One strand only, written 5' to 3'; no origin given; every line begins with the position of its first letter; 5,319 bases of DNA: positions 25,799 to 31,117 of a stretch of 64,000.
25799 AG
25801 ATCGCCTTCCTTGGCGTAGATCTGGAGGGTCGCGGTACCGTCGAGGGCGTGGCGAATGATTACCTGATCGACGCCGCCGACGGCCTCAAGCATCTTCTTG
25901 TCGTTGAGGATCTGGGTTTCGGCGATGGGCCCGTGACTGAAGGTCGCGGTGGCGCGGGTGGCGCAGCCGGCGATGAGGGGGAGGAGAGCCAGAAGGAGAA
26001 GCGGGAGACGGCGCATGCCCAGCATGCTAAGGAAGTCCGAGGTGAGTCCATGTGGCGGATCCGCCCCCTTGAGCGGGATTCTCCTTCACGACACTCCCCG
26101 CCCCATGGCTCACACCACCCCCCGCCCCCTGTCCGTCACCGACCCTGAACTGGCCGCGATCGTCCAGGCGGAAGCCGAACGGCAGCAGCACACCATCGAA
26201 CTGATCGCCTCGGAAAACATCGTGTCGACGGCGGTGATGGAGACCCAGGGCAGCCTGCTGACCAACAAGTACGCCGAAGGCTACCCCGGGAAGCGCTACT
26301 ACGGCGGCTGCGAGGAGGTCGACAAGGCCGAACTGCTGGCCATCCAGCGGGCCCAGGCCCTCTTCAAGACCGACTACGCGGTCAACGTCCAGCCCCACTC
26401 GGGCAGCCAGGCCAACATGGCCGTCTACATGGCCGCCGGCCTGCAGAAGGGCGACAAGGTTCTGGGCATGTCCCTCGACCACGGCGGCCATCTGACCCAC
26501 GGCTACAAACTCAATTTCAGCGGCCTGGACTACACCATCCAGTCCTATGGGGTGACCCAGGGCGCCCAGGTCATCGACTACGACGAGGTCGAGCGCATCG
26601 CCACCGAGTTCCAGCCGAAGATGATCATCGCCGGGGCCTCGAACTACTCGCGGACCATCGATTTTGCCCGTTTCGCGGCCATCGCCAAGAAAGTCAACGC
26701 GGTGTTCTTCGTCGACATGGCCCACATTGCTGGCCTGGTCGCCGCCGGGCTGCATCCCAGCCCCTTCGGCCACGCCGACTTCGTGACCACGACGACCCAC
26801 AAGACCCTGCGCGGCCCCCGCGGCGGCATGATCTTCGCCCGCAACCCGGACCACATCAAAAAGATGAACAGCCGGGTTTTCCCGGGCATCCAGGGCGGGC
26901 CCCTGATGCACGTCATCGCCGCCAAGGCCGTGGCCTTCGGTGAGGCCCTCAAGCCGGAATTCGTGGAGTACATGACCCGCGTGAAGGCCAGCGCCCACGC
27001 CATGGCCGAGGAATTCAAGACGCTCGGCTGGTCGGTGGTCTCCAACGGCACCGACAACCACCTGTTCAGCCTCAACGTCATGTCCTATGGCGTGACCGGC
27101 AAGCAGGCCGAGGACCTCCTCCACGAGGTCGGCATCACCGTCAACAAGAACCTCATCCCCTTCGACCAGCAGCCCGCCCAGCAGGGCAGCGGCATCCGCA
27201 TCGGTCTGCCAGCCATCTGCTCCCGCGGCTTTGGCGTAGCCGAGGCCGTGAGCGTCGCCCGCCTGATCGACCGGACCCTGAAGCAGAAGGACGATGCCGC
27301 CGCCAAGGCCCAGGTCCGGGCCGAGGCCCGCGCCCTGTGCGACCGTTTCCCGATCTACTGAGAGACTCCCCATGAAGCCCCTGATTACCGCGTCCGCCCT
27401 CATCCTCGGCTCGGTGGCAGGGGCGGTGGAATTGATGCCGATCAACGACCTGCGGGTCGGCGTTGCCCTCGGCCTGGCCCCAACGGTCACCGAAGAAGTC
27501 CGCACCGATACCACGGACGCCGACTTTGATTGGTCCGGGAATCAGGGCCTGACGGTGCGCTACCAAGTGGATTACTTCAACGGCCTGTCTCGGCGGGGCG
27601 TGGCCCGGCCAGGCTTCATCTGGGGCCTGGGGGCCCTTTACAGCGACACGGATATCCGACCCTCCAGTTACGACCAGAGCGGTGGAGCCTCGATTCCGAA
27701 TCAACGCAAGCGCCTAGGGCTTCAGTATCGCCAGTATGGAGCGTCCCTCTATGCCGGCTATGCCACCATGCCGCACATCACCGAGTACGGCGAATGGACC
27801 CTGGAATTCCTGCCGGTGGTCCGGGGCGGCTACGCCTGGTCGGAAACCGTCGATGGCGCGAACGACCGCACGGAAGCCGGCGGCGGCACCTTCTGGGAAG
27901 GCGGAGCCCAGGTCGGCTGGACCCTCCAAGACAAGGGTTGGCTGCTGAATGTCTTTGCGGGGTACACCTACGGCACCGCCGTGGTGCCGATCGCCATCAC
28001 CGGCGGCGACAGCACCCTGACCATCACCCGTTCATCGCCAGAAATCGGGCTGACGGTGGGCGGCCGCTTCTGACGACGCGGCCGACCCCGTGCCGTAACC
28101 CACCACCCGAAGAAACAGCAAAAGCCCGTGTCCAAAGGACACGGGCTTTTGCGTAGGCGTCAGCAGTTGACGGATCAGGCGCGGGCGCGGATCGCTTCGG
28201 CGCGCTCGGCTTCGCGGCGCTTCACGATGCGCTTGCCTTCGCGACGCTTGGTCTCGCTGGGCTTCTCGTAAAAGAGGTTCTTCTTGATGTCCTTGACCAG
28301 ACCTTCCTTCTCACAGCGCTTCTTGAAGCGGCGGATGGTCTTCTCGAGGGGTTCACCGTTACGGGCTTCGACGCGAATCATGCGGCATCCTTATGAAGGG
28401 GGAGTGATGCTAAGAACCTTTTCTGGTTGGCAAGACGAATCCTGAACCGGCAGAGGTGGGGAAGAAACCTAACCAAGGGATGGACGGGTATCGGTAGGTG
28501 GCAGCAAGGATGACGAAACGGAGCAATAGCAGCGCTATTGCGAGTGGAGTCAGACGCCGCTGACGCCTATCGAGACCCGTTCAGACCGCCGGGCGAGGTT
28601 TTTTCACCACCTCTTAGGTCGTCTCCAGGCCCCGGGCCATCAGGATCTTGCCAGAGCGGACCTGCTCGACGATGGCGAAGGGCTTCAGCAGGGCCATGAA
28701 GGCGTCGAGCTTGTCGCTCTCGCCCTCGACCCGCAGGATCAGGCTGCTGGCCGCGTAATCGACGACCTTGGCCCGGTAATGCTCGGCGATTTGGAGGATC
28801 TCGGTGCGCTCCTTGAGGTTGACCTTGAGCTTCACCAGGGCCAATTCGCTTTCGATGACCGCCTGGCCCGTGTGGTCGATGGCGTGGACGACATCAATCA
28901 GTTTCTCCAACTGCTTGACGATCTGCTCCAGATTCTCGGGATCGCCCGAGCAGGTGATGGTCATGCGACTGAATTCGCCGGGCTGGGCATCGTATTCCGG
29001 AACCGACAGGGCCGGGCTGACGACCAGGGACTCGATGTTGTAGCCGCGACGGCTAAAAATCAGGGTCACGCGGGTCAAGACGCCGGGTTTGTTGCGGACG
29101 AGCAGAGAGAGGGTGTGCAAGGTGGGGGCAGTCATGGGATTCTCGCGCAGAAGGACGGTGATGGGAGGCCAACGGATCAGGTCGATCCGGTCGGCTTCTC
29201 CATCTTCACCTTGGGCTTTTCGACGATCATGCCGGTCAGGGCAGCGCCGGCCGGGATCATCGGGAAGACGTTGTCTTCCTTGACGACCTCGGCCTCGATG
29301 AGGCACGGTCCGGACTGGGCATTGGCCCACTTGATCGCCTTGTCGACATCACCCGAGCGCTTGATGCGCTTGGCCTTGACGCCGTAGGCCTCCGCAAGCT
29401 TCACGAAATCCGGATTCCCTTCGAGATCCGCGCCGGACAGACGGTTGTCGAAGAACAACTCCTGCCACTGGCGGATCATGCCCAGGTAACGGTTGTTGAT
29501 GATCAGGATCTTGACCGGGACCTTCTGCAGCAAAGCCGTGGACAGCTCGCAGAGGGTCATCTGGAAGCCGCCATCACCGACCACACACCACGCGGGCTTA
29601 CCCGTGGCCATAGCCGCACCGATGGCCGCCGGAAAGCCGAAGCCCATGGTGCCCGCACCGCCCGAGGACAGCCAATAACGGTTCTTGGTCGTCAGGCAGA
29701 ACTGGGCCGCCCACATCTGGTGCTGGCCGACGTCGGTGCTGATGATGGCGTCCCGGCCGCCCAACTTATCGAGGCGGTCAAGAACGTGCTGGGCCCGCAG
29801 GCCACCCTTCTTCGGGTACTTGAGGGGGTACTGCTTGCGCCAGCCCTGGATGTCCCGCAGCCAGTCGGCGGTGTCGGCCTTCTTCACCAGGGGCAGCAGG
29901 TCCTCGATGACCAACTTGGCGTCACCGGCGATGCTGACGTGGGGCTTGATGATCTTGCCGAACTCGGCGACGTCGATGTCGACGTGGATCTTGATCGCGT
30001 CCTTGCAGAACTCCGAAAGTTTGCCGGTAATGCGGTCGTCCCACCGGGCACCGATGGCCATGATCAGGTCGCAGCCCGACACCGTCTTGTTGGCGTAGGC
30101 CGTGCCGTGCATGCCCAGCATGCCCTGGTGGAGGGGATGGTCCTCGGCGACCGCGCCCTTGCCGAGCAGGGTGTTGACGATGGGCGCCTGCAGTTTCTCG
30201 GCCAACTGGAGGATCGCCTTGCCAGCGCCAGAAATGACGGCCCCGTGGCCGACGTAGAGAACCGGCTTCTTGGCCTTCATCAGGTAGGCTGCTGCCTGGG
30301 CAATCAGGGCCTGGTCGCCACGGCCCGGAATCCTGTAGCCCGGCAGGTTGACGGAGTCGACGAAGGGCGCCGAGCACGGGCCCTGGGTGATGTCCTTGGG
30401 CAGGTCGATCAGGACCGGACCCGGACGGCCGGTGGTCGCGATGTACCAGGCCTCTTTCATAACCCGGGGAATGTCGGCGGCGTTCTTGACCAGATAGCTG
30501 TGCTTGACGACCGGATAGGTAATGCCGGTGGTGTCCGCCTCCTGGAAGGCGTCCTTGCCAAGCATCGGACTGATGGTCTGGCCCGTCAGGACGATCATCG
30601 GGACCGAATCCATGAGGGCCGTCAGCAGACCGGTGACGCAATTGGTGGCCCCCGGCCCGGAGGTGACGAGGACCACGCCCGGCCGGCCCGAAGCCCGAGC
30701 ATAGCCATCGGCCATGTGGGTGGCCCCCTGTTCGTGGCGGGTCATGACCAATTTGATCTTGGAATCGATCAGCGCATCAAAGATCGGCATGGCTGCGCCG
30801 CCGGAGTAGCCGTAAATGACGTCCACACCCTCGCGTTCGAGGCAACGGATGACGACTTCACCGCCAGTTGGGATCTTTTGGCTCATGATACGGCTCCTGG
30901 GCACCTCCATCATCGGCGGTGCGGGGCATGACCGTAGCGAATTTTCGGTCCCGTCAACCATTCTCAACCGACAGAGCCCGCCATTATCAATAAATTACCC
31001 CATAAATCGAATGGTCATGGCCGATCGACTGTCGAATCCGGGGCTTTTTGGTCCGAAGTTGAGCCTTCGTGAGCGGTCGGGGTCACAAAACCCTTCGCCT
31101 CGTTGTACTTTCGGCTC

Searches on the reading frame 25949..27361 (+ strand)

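Call 61: search_protein_families(library=pfam, proteins=[window:25949-27361:+], max_evalue=0.0001)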
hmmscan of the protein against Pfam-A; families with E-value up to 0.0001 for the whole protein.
window:25949-27361:+ (470 aa): 4 families
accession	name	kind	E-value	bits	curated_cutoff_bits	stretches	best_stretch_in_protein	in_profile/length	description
PF00464.25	SHMT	-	1.8e-155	517.9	27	1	62-440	2-399/399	Serine hydroxymethyltransferase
PF00155.27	Aminotran_1_2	-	1e-08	35.2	19.7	1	137-400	59-332/361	Aminotransferase class I and II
PF01041.23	DegT_DnrJ_EryC1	-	1.1e-05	25.3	19.8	1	137-314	35-203/360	DegT/DnrJ/EryC1/StrS aminotransferase family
PF00266.25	Aminotran_5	-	1.1e-05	25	21.5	1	152-306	71-221/371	Aminotransferase class-V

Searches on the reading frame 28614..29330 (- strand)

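Call 61: search_protein_families(library=pfam, proteins=[window:28614-29330:-], max_evalue=0.0001)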
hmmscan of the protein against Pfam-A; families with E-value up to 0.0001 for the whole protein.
window:28614-29330:- (238 aa): 4 families
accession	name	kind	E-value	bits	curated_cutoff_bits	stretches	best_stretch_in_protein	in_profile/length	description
PF10369.15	ALS_ss_C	-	1.3e-26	92.8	23.2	1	162-234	2-74/74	Small subunit of acetolactate synthase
PF22629.2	ACT_AHAS_ss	-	3.4e-22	78.8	27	1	74-148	1-66/67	AHAS small subunit-like ACT domain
PF01842.31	ACT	-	2.6e-12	46.7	27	1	72-145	1-65/66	ACT domain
PF13710.12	ACT_5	-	5.5e-11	42.5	27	1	81-149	2-61/62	ACT domain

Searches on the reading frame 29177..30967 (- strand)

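Call 61: search_protein_families(library=pfam, proteins=[window:29177-30967:-], max_evalue=0.0001)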
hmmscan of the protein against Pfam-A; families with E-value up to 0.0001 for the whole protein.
window:29177-30967:- (596 aa): 3 families
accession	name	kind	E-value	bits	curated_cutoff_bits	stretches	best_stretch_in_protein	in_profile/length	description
PF02775.26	TPP_enzyme_C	-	1.3e-50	171.5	21.9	1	412-558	1-150/151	Thiamine pyrophosphate enzyme, C-terminal TPP binding domain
PF00205.28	TPP_enzyme_M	-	3e-45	153.7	30.4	1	222-357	1-137/137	Thiamine pyrophosphate enzyme, central domain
PF02776.23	TPP_enzyme_N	-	3.8e-45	152.9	26.8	1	34-147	2-117/119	Thiamine pyrophosphate enzyme, N-terminal TPP binding domain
